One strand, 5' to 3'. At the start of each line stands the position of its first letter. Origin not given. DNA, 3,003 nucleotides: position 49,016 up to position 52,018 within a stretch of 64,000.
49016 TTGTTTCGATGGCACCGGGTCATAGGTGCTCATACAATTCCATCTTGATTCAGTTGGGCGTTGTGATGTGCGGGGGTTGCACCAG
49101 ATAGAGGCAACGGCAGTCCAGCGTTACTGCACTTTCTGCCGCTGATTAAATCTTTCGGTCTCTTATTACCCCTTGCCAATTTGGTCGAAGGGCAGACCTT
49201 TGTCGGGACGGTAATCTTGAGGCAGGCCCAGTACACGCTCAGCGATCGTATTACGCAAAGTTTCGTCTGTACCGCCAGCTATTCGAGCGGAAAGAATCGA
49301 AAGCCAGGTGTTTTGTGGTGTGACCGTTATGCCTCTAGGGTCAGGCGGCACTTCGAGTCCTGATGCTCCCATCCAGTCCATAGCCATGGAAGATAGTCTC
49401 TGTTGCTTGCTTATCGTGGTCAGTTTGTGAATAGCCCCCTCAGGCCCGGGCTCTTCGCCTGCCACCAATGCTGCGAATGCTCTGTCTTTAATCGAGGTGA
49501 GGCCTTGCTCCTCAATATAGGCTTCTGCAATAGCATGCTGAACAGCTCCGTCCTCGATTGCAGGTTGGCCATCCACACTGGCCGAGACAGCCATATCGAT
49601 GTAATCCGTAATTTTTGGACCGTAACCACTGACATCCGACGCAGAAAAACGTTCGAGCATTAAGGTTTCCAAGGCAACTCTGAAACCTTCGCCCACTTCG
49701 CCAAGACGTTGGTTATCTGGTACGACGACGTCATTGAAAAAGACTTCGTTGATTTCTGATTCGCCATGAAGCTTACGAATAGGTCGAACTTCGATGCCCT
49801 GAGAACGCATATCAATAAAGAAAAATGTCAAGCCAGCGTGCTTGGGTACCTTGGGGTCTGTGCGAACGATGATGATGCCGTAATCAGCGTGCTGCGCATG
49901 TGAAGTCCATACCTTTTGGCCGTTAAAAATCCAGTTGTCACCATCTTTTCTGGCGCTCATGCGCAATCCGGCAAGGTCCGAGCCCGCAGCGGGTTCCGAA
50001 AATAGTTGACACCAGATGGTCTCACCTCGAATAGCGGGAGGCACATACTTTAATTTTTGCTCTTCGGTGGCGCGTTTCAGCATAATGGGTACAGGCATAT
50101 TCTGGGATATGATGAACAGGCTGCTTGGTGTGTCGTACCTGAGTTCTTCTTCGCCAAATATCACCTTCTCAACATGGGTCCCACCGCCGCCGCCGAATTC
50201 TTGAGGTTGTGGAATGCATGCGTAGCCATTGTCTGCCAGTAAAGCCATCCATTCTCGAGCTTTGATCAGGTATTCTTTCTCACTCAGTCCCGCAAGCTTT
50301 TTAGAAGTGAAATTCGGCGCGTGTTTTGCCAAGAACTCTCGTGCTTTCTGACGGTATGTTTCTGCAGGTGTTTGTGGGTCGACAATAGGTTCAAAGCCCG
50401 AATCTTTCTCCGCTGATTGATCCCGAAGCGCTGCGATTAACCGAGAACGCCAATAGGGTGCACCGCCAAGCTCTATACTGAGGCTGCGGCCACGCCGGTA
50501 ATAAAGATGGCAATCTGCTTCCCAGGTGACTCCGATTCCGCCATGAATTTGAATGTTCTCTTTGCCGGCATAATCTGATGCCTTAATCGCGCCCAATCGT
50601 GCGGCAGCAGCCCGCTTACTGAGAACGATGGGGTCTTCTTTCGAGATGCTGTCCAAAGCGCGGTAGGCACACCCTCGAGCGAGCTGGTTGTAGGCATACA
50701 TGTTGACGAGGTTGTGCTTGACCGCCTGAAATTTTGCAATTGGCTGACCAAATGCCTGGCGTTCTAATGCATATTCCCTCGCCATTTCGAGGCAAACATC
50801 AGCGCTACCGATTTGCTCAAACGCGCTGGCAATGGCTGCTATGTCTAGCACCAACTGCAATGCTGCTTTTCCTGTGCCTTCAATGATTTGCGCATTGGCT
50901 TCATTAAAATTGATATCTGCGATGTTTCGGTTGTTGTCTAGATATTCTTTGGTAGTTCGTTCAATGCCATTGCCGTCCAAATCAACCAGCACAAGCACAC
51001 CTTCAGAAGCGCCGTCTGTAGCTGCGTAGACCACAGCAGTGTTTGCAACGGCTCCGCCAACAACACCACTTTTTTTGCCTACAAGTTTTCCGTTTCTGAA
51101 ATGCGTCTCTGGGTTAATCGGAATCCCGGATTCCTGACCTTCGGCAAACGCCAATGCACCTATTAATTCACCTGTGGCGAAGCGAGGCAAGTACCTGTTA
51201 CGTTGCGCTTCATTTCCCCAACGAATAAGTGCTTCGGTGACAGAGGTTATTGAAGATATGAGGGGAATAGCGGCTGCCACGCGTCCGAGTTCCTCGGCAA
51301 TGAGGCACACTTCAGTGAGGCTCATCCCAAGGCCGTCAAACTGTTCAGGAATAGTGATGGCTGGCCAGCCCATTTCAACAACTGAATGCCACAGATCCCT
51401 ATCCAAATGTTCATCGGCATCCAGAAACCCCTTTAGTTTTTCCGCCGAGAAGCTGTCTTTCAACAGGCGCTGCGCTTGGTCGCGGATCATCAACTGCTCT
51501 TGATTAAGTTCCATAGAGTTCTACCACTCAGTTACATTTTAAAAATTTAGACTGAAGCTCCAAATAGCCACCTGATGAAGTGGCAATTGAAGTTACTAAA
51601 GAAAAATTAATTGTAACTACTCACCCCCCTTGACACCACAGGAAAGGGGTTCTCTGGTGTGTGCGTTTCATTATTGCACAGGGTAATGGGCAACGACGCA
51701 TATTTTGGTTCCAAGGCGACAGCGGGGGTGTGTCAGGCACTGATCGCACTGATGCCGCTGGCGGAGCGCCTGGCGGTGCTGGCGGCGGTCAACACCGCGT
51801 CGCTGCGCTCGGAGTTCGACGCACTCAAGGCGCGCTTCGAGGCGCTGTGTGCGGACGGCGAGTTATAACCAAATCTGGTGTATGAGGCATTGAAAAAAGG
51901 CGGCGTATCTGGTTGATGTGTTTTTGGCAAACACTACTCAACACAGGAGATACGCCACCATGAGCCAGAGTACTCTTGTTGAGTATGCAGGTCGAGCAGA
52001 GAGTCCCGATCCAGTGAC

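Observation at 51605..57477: An 8-bp direct repeat (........) links an IS66-like left end at 51613 to an IS66-like right end at 57469, defining a 5.9-kb unit that now contains abiE, IS256, the tnpB unit and IS5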

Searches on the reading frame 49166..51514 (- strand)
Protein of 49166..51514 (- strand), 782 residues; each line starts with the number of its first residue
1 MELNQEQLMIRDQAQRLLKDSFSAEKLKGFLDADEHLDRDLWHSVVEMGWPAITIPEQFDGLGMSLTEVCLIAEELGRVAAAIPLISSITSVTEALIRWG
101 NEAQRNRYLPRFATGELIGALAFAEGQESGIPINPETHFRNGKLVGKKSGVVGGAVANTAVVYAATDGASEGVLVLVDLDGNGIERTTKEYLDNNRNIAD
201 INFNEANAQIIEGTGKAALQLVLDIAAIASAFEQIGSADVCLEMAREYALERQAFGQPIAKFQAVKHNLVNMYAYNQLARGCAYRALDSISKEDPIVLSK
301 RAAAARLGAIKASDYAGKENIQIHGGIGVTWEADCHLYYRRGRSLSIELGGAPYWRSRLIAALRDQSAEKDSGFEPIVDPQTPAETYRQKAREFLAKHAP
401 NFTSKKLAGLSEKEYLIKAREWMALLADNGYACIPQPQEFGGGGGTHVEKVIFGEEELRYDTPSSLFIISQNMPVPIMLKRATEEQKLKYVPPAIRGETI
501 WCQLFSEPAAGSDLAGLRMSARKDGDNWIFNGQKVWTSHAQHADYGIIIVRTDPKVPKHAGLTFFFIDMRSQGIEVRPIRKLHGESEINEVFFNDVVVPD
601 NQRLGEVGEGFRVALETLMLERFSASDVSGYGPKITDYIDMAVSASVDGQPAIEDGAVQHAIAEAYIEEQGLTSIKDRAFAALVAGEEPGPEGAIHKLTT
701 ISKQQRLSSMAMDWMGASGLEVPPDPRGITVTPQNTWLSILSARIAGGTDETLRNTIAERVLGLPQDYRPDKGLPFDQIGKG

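Call 3: search_protein_families(library=pfam, proteins=[window:49166-51514:-], max_evalue=0.01)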
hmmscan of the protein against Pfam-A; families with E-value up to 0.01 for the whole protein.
window:49166-51514:- (782 aa): 3 families
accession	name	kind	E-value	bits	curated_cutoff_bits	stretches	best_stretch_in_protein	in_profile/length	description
PF02771.21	Acyl-CoA_dh_N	-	7.3e-41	139.5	22.9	2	5-116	2-113/113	Acyl-CoA dehydrogenase, N-terminal domain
PF00441.29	Acyl-CoA_dh_1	-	4.1e-40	137.8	22.4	2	215-350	3-136/150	Acyl-CoA dehydrogenase, C-terminal domain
PF02770.24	Acyl-CoA_dh_M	-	3.4e-23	82.1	33.3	1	502-596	1-97/97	Acyl-CoA dehydrogenase, middle domain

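Call 26: find_homologous_proteins(query=window:49166-51514:-, max_evalue=1e-50)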
Query window:49166-51514:- (782 aa): 66 proteins with E <= 1e-50 among 8000 candidates.
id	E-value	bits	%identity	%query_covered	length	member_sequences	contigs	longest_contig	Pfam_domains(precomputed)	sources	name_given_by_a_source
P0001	0.0e+0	1749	99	100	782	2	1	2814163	PF02770.25,PF00441.30,PF02771.22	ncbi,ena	-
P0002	0.0e+0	1023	59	100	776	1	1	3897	PF02770.25,PF00441.30,PF02771.22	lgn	-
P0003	0.0e+0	1017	58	100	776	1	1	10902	PF02770.25,PF00441.30,PF02771.22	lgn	-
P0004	3.5e-255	867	51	99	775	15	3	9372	PF02770.25,PF00441.30,PF02771.22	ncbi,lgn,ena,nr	ncbi:MAG: acyl-CoA dehydrogenase [Gammaproteobacteria bacterium]|nr:acyl-CoA dehydrogenase [Gammapro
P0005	3.8e-251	854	49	99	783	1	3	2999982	PF02770.25,PF00441.30,PF02771.22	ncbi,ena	-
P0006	3.6e-249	847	49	99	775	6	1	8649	PF02770.25,PF00441.30,PF02771.22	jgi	-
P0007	3.8e-237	807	48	100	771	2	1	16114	PF02770.25,PF00441.30,PF02771.22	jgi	jgi:alkylation response protein AidB-like acyl-CoA dehydrogenase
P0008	7.1e-237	807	48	99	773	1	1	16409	PF02770.25,PF00441.30,PF02771.22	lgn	-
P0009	1.7e-233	795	47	100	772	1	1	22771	PF02770.25,PF00441.30,PF02771.22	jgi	jgi:alkylation response protein AidB-like acyl-CoA dehydrogenase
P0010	1.2e-211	723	46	99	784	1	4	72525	PF02770.25,PF00441.30,PF02771.22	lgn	-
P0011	7.2e-200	684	44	99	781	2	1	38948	PF02770.25,PF00441.30,PF02771.22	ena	-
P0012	1.1e-192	660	44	99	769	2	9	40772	PF02770.25,PF00441.30,PF02771.22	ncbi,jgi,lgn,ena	jgi:alkylation response protein AidB-like acyl-CoA dehydrogenase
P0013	3.1e-189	649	44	98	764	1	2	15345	PF02770.25,PF00441.30,PF02771.22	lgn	-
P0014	4.4e-189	648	45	98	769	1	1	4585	PF02770.25,PF00441.30,PF02771.22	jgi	jgi:alkylation response protein AidB-like acyl-CoA dehydrogenase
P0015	7.9e-189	648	44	98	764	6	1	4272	PF02770.25,PF00441.30,PF02771.22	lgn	-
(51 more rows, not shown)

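Call 27: find_encoding_contigs(protein=P0001, flank=10000, max_places=6)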
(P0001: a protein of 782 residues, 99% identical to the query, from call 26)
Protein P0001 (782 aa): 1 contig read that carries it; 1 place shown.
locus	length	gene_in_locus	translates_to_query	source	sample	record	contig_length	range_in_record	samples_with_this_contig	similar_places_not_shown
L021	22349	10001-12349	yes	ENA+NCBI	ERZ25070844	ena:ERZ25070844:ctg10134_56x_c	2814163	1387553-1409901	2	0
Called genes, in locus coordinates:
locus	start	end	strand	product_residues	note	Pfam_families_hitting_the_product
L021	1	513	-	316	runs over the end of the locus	PF04754:Transposase_31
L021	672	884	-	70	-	-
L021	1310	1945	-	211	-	-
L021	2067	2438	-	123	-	-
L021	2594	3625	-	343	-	PF00248:Aldo_ket_red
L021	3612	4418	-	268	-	PF00106:adh_short, PF08659:KR, PF13561:adh_short_C2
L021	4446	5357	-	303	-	PF13350:Y_phosphatase3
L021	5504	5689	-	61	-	-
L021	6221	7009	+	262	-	-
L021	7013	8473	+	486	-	PF08843:AbiEii, PF13280:WYL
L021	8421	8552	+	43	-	-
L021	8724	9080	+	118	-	-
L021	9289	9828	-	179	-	-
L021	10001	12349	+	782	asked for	PF02771:Acyl-CoA_dh_N, PF00441:Acyl-CoA_dh_1, PF02771:Acyl-CoA_dh_N, PF02770:Acyl-CoA_dh_M, PF00441:Acyl-CoA_dh_1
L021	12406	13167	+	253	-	PF02627:CMD (weak)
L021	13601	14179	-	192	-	-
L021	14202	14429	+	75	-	PF04014:MazE_antitoxin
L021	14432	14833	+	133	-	PF01850:PIN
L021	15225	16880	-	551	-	PF00501:AMP-binding, PF13193:AMP-binding_C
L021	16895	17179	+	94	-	-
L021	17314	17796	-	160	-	-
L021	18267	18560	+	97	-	PF21716:dnstrm_HI1420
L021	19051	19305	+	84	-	-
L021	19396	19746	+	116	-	-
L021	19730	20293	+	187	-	PF02371:Transposase_20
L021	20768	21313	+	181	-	-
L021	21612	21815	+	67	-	-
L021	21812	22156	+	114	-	-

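Call 29: search_protein_families(library=pfam, proteins=[L021:6221-7009:+, L021:7013-8473:+, L021:8724-9080:+, L021:9289-9828:-, L021:5504-5689:-, L021:8421-8552:+], max_evalue=0.01)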
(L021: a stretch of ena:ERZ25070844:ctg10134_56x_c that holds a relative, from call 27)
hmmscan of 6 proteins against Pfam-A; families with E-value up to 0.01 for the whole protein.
L021:6221-7009:+ (262 aa): 2 families
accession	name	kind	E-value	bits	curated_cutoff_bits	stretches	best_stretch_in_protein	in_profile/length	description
PF13338.12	AbiEi_4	-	9.6e-05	22.9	25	1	10-62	1-48/49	Transcriptional regulator, AbiEi antitoxin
PF09407.15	AbiEi_1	-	0.0065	17.1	22.2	1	84-204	14-130/142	AbiEi antitoxin C-terminal domain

L021:7013-8473:+ (486 aa): 3 families
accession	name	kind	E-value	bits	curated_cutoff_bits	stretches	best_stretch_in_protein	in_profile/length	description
PF08843.17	AbiEii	-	1.5e-38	133.5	22.5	1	29-269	1-230/238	Nucleotidyl transferase AbiEii toxin, Type IV TA system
PF13280.12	WYL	-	1.2e-07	32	21.8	1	313-379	3-69/70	WYL domain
PF09723.15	Zn_ribbon_8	-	0.0088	16.5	34.4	0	441-455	2-16/41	Zinc ribbon domain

L021:8724-9080:+ (118 aa): 1 family
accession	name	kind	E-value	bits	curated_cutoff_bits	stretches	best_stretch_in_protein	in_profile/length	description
PF14261.11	DUF4351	-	3.7e-05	24.1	25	1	58-111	2-55/59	Domain of unknown function (DUF4351)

L021:9289-9828:- (179 aa): 0 families

L021:5504-5689:- (61 aa): 0 families

L021:8421-8552:+ (43 aa): 0 families

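Call 43: find_homologous_proteins(query=L021:7013-8473:+, max_evalue=1e-20)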
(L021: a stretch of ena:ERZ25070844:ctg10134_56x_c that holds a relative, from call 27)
Query L021:7013-8473:+ (486 aa): 7676 proteins with E <= 1e-20 among 8000 candidates; the best 120 are listed.
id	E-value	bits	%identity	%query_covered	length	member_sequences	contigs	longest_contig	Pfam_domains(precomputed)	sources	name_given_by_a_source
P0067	0.0e+0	1150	100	100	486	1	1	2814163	PF08843.18,PF13280.13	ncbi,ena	-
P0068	2.1e-291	985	84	100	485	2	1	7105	PF08843.18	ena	-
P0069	1.3e-245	834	72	100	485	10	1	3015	PF08843.18,PF13280.13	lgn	-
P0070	8.7e-244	828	70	100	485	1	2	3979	PF08843.18,PF13280.13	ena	-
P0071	4.9e-243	825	71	100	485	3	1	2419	PF08843.18,PF13280.13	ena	-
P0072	1.1e-241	821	71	100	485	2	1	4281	PF08843.18,PF13280.13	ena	-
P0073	4.5e-241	819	71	100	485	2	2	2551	PF08843.18,PF13280.13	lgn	-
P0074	1.1e-239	814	70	100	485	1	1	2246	PF08843.18,PF13280.13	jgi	-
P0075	2.6e-239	813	69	100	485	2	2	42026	PF08843.18,PF13280.13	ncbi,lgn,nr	ncbi:MAG: nucleotidyl transferase AbiEii/AbiGii toxin family protein [Alcanivoracaceae bacterium]|nr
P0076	9.6e-239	811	71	100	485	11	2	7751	PF08843.18,PF13280.13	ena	-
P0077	2.0e-238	810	70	100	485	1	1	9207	PF08843.18,PF13280.13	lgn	-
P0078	4.6e-238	809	71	100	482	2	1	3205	PF08843.18,PF13280.13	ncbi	-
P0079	6.3e-238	808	69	100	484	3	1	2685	PF08843.18,PF13280.13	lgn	-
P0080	3.3e-236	803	70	99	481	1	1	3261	PF08843.18,PF13280.13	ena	-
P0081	4.2e-236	802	69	100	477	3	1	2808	PF08843.18,PF13280.13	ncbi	-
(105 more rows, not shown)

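Call 44: find_encoding_contigs(protein=P0068, flank=6000, max_places=4)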
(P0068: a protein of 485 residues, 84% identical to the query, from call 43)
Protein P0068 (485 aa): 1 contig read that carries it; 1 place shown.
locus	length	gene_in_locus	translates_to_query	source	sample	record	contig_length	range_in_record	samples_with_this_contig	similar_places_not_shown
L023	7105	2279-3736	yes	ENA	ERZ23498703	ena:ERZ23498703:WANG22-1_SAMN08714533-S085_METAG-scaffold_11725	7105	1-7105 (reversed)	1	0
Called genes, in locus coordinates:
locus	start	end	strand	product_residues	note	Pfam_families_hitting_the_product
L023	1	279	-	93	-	?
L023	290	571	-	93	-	-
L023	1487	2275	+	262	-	PF13338:AbiEi_4 (weak)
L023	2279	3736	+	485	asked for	PF08843:AbiEii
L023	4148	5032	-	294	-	PF01738:DLH (weak), PF02129:Peptidase_S15 (weak), PF20434:BD-FAE (weak), PF12146:Hydrolase_4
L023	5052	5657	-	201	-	PF01210:NAD_Gly3P_dh_N (faint), PF02826:2-Hacid_dh_C (weak), PF03807:F420_oxidored, PF07991:KARI_N (weak)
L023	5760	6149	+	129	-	PF01638:HxlR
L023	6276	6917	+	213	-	-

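Call 53: find_encoding_contigs(protein=P0003, flank=6000, max_places=3)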
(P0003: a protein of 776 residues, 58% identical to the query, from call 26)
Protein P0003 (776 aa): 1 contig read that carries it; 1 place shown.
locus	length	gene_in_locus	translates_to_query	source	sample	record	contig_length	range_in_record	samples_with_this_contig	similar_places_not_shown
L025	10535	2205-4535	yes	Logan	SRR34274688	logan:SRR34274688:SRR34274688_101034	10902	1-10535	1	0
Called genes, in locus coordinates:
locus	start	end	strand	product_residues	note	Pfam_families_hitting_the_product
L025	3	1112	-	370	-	?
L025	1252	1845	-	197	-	PF00293:NUDIX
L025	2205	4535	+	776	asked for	PF02771:Acyl-CoA_dh_N, PF00441:Acyl-CoA_dh_1, PF02771:Acyl-CoA_dh_N, PF02770:Acyl-CoA_dh_M, PF00441:Acyl-CoA_dh_1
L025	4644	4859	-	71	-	PF13459:Fer4_15, PF13370:Fer4_13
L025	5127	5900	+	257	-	PF00106:adh_short, PF08659:KR (weak), PF13561:adh_short_C2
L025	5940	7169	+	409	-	PF00108:Thiolase_N, PF02803:Thiolase_C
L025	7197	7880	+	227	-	PF00106:adh_short, PF01370:Epimerase, PF13561:adh_short_C2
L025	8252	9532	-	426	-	PF04909:Amidohydro_2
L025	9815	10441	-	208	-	PF00440:TetR_N (weak), PF19352:TetR_C_38 (weak)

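Call 54: find_encoding_contigs(protein=P0005, flank=6000, max_places=3)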
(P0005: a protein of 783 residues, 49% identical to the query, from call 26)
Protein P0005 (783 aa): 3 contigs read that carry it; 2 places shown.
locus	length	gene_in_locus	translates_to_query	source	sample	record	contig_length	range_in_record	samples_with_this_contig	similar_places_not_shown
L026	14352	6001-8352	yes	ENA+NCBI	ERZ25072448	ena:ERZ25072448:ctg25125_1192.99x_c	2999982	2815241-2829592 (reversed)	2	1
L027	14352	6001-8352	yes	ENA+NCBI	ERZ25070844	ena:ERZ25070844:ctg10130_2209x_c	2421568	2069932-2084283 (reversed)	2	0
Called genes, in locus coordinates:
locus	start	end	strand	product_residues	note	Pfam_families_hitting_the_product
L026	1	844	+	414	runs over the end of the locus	PF13657:Couple_hipA, PF07804:HipA_C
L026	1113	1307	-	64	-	-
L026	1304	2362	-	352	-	PF05598:DUF772, PF01609:DDE_Tnp_1, PF13751:DDE_Tnp_1_6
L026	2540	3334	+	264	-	PF00378:ECH_1, PF16113:ECH_2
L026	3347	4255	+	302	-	PF00378:ECH_1, PF16113:ECH_2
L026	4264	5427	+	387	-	PF00724:Oxidored_FMN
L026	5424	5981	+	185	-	PF13577:SnoaL_4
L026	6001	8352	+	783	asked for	PF02771:Acyl-CoA_dh_N, PF00441:Acyl-CoA_dh_1, PF02771:Acyl-CoA_dh_N, PF02770:Acyl-CoA_dh_M, PF00441:Acyl-CoA_dh_1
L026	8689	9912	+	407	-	PF02515:CoA_transf_3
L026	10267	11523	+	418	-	PF04909:Amidohydro_2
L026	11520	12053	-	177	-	PF10604:Polyketide_cyc2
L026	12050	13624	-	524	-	PF00501:AMP-binding, PF13193:AMP-binding_C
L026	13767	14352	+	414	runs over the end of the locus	-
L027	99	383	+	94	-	PF01527:HTH_Tnp_1, PF13542:HTH_Tnp_ISL3 (weak)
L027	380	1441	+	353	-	PF13276:HTH_21, PF00665:rve, PF13683:rve_3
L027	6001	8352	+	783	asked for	PF02771:Acyl-CoA_dh_N, PF00441:Acyl-CoA_dh_1, PF02771:Acyl-CoA_dh_N, PF02770:Acyl-CoA_dh_M, PF00441:Acyl-CoA_dh_1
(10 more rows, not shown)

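Call 59: search_protein_families(library=ncbifam, proteins=[L021:7013-8473:+], max_evalue=0.001)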
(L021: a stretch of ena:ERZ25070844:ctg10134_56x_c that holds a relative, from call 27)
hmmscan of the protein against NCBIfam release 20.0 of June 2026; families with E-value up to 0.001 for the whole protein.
L021:7013-8473:+ (486 aa): 0 families

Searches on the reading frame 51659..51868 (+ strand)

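Call 3: search_protein_families(library=pfam, proteins=[window:51659-51868:+], max_evalue=0.01)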
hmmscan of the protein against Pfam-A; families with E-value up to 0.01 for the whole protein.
window:51659-51868:+ (69 aa): 1 family
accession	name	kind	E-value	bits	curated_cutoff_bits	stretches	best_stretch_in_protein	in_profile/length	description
PF02183.23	HALZ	-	0.0082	16.7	28.1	0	48-66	9-27/43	Homeobox associated leucine zipper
